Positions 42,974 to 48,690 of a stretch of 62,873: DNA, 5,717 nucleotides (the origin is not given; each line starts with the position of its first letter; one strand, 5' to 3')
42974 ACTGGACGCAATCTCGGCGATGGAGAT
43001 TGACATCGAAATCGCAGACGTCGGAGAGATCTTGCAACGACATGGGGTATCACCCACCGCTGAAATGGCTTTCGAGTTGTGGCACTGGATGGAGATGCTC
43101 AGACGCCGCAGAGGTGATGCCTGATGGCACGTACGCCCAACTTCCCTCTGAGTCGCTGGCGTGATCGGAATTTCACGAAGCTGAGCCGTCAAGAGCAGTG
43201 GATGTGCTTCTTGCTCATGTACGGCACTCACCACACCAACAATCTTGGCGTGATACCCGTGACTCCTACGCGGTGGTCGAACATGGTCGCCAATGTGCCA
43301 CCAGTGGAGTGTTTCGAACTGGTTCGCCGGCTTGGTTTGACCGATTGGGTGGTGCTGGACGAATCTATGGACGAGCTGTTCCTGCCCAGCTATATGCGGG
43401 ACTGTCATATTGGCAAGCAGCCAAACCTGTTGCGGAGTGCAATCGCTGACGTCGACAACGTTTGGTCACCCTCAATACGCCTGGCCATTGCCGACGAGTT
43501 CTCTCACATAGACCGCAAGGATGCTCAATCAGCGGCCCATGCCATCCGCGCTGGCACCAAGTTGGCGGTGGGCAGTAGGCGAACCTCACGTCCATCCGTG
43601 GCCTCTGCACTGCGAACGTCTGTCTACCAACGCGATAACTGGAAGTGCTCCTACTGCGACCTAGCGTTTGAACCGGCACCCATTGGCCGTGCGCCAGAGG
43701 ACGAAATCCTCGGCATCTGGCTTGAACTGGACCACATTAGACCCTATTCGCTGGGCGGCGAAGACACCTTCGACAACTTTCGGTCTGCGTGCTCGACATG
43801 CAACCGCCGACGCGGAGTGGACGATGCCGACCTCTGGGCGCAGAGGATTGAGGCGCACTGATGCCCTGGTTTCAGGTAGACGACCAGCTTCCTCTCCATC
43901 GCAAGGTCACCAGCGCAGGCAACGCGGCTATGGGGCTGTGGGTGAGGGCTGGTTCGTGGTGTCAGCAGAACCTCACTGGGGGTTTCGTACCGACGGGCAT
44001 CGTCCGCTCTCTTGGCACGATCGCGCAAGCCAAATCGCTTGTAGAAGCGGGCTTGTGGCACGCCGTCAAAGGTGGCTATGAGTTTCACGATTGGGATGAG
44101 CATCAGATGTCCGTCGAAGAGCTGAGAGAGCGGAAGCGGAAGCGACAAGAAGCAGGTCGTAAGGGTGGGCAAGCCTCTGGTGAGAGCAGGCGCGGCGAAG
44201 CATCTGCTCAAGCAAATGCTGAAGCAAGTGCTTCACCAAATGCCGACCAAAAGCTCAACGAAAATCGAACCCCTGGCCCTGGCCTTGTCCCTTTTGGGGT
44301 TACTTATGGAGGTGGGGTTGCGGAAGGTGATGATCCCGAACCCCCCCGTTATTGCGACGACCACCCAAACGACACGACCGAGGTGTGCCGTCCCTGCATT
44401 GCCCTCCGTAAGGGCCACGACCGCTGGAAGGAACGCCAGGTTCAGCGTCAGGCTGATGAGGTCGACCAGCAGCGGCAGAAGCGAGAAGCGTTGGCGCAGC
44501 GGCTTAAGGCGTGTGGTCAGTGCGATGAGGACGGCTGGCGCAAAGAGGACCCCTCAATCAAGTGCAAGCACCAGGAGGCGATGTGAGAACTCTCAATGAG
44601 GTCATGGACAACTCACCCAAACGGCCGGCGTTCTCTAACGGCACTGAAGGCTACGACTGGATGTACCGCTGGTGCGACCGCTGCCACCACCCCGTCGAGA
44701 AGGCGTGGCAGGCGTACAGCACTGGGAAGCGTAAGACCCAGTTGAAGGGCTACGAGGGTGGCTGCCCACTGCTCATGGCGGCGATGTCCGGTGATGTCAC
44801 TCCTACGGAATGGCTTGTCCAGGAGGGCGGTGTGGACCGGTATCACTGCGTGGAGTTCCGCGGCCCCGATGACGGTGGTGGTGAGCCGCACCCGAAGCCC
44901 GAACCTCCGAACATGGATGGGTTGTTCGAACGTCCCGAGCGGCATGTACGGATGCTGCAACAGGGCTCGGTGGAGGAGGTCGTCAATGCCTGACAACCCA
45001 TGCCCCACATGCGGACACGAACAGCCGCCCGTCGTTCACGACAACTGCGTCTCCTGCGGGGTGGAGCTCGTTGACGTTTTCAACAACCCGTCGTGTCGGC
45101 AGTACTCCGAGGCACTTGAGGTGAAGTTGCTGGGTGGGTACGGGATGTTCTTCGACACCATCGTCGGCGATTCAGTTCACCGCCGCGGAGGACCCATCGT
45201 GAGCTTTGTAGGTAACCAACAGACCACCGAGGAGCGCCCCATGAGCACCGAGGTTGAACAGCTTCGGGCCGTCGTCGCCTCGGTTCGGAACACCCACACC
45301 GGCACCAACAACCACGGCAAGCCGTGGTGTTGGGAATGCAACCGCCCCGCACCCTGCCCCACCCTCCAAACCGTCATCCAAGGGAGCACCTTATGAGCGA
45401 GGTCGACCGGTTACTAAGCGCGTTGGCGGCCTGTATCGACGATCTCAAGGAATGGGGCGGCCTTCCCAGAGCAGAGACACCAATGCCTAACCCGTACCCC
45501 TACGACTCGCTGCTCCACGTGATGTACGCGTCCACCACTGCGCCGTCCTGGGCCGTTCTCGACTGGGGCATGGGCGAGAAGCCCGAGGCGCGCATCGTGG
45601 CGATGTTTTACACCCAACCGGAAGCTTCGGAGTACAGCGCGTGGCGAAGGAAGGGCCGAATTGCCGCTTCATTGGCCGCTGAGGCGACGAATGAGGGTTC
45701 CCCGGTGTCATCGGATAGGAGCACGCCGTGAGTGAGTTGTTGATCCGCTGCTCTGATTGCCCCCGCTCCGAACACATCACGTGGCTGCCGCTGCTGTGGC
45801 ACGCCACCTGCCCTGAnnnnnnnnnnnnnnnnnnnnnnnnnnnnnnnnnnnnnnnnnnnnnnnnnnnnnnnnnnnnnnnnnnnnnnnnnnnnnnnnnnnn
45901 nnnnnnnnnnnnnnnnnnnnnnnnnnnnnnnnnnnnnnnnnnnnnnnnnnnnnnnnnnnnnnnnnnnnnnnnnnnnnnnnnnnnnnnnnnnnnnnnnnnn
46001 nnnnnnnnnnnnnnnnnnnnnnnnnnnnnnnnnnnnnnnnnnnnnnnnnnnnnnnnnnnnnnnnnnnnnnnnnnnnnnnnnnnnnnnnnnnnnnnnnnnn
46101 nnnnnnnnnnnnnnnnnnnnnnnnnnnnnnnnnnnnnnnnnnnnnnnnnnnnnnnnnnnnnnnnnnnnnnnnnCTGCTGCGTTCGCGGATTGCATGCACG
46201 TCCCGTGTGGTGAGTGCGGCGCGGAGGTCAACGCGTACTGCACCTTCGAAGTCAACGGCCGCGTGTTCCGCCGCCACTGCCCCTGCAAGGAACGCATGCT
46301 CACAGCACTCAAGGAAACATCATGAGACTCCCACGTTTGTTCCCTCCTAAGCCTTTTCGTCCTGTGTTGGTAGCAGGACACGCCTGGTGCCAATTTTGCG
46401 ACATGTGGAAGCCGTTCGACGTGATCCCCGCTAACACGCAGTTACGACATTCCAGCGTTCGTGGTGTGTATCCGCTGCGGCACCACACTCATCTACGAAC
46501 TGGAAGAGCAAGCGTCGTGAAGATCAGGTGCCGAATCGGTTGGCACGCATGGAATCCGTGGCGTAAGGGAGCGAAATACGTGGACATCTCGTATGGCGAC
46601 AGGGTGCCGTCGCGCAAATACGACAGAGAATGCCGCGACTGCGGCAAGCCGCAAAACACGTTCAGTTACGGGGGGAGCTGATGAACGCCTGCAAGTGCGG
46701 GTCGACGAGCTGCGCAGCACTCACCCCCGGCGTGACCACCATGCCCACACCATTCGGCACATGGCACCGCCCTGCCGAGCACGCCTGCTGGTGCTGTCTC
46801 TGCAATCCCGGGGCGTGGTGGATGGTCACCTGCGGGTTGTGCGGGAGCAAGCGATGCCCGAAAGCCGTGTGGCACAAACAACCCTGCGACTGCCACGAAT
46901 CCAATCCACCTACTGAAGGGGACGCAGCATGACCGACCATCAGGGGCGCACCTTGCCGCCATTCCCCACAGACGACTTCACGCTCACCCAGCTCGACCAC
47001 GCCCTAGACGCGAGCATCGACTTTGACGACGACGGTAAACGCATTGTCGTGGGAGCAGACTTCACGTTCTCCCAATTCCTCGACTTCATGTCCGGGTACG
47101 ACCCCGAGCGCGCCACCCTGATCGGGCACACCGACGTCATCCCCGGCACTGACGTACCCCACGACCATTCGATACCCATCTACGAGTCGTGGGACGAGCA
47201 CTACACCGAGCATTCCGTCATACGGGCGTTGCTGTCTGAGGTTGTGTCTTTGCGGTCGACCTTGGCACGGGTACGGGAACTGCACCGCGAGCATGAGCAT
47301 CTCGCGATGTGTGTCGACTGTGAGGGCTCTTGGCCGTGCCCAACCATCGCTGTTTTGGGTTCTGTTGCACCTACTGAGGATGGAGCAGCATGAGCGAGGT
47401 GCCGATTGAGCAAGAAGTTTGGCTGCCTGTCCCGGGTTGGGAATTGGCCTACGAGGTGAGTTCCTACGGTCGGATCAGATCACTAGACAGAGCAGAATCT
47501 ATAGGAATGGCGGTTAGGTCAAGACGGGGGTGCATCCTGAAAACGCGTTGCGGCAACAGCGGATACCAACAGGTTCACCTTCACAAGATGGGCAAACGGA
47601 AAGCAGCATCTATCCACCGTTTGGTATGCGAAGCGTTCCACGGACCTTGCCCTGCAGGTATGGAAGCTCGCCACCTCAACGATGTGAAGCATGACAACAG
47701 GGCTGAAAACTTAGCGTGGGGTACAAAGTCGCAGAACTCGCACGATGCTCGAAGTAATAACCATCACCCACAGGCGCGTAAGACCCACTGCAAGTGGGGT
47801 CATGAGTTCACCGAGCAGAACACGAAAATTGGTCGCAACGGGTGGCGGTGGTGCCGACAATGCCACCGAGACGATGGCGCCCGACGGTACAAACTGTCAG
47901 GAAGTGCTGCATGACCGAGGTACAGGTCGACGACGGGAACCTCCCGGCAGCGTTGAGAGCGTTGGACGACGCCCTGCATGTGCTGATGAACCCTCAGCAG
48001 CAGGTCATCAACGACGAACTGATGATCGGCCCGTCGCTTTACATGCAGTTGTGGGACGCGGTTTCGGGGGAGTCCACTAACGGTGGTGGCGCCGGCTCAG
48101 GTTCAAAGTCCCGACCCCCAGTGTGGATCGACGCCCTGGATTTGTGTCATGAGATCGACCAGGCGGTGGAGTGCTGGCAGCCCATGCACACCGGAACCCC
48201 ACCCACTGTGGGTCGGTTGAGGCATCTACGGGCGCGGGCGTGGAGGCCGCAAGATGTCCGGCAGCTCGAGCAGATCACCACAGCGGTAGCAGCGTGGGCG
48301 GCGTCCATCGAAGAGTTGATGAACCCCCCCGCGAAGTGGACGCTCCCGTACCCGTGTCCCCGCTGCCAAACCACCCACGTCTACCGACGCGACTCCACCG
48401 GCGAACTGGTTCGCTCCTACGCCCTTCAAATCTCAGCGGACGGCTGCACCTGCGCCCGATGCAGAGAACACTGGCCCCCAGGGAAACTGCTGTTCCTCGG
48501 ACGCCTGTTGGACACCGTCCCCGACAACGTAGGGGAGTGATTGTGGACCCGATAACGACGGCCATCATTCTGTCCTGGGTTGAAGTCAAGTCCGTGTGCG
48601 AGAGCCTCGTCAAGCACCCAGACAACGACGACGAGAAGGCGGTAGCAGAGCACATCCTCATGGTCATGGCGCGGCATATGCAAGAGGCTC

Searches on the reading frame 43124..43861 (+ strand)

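Call 107: search_protein_families(library=pfam, proteins=[window:43124-43861:+], max_evalue=0.001)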
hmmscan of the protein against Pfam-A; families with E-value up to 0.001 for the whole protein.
window:43124-43861:+ (245 aa): 2 families
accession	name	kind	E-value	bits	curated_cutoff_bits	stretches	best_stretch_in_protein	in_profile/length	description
PF01844.29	HNH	-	2.5e-09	37.6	21.4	1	200-231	14-45/47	HNH endonuclease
PF14279.12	HNH_5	-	1.6e-07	31.6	27.5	1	200-231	13-44/56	HNH endonuclease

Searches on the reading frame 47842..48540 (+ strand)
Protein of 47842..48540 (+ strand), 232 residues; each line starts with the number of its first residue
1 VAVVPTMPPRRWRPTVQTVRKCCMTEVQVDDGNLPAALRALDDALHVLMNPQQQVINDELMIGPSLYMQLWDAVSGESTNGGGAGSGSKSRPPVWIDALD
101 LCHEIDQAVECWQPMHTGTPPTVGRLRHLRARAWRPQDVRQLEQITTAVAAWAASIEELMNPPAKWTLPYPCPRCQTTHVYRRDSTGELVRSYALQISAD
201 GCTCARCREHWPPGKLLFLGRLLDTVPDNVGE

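Call 107: search_protein_families(library=pfam, proteins=[window:47842-48540:+], max_evalue=0.001)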
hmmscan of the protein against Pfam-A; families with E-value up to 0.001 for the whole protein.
window:47842-48540:+ (232 aa): 2 families
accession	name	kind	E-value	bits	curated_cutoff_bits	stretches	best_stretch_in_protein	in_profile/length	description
PF24030.1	DUF7341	-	1.5e-36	126.2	27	1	33-160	1-133/133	Domain of unknown function (DUF7341)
PF24029.1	DUF7340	-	2.1e-24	85.6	27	1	165-224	2-61/62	Domain of unknown function (DUF7340)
